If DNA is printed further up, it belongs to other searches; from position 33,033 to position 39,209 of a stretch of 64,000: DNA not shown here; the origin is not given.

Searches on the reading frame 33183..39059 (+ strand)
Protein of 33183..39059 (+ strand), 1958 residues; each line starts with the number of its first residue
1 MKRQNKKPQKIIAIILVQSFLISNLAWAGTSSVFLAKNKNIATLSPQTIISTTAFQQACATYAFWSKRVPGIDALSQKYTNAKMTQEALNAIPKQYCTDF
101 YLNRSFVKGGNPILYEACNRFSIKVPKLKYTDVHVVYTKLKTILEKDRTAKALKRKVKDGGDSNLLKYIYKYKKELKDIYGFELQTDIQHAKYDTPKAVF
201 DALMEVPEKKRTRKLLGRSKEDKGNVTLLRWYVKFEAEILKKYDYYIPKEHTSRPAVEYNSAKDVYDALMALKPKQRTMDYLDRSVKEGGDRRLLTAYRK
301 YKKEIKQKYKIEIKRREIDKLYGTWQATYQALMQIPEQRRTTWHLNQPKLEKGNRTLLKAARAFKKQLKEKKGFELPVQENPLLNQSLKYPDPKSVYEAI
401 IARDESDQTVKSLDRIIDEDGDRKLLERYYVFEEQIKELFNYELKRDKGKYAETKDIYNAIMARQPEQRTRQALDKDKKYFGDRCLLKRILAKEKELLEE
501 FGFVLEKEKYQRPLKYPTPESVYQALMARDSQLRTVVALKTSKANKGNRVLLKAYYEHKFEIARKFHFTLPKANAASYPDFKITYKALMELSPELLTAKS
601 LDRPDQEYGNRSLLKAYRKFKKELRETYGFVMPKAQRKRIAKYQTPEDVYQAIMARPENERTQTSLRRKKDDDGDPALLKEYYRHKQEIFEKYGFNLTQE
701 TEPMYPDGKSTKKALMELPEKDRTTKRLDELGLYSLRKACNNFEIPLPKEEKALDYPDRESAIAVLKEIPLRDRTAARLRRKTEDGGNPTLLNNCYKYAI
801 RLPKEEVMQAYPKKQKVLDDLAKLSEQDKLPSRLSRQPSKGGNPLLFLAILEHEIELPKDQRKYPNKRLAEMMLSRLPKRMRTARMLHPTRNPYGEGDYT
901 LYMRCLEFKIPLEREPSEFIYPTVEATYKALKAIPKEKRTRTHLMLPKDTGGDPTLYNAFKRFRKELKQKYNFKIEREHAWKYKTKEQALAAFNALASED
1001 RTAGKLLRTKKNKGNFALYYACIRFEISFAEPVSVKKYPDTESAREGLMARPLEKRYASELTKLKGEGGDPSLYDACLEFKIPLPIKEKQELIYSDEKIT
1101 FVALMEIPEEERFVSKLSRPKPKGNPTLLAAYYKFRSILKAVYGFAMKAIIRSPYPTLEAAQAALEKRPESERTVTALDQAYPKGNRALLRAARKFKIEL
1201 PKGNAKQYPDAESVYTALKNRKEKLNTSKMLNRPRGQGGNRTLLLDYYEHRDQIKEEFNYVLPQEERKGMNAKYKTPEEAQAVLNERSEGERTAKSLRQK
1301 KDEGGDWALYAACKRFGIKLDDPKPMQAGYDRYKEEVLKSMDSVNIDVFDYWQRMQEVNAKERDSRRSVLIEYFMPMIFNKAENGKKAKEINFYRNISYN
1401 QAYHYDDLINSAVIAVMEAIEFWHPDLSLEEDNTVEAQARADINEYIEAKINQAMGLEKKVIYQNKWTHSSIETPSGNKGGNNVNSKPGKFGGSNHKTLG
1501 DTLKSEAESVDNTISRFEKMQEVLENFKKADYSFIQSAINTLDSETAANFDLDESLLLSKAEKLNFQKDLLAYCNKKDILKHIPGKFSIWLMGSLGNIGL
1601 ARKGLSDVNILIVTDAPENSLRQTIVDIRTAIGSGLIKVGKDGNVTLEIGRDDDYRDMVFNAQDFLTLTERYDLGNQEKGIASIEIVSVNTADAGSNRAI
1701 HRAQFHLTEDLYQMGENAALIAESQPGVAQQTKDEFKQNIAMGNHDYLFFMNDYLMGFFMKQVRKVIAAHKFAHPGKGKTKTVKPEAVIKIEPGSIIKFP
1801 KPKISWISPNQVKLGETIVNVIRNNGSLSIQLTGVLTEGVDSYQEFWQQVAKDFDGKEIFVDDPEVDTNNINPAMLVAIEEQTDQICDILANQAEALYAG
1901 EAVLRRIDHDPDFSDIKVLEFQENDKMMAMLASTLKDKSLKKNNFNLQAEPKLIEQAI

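Call 5: search_protein_families(library=pfam, proteins=[window:33183-39059:+], max_evalue=0.01)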
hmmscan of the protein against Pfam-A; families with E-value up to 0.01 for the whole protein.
window:33183-39059:+ (1958 aa): 0 families

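Call 6: search_protein_families(library=ncbifam, proteins=[window:33183-39059:+], max_evalue=0.01)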
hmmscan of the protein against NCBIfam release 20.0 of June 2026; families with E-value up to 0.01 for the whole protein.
window:33183-39059:+ (1958 aa): 0 families

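Call 8: find_homologous_proteins(query=window:33183-39059:+)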
Query window:33183-39059:+ (1958 aa): 3 proteins with E <= 0.001 among 7964 candidates.
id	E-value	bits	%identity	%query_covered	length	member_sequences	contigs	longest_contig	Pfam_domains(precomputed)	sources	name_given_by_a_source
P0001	0.0e+0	4414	100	100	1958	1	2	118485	-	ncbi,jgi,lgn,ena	-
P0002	0.0e+0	1925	56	81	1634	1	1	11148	-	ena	-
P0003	0.0e+0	1660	45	92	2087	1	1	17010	-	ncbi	-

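Call 10: find_encoding_contigs(protein=P0003, flank=10000, max_places=3)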
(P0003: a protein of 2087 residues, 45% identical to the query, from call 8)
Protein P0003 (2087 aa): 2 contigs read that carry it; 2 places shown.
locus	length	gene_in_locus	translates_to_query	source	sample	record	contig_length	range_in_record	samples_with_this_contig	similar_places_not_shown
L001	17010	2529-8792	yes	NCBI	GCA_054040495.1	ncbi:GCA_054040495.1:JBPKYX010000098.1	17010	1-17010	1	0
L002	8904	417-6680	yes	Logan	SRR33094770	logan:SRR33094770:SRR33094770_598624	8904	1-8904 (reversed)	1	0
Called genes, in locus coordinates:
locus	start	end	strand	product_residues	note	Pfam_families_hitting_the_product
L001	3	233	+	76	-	?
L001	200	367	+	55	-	-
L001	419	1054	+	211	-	-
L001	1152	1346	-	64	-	-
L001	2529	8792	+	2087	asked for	-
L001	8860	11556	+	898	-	PF00501:AMP-binding, PF00550:PP-binding (weak), PF01553:Acyltransferase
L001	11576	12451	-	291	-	PF10415:FumaraseC_C (faint)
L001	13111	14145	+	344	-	PF01891:CbiM, PF13190:PDGLE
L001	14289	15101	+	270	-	PF02361:CbiQ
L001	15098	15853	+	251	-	PF00005:ABC_tran, PF02463:SMC_N, PF13304:AAA_21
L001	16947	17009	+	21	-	?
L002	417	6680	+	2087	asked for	-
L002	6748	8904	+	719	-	?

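Call 11: find_encoding_contigs(protein=P0002, flank=10000, max_places=3)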
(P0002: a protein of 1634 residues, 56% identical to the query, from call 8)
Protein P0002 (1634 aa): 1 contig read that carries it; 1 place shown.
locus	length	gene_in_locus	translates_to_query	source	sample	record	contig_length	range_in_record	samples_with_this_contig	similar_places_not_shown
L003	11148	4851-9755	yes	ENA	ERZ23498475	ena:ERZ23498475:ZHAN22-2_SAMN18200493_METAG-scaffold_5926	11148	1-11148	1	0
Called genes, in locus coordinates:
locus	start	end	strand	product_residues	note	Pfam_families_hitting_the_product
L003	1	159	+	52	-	?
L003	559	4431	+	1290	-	PF00316:FBPase, PF18913:FBPase_C (weak)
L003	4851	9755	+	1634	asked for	-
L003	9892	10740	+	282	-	PF04055:Radical_SAM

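Call 12: list_cluster_members(proteins=[P0001, P0002, P0003])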
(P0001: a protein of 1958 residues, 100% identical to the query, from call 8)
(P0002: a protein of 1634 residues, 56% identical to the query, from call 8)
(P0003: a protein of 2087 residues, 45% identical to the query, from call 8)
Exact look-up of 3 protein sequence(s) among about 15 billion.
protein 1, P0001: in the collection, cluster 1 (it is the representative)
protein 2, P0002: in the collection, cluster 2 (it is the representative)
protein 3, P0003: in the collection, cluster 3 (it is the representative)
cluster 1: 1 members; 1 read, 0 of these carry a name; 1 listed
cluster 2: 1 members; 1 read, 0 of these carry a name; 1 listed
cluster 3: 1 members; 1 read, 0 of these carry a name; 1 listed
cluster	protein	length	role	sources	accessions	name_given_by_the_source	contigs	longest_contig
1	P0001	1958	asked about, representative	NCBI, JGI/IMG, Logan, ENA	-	-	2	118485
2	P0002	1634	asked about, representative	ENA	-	-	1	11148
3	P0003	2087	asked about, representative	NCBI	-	-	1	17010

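Call 13: find_encoding_contigs(protein=P0001, flank=2000, max_places=4)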
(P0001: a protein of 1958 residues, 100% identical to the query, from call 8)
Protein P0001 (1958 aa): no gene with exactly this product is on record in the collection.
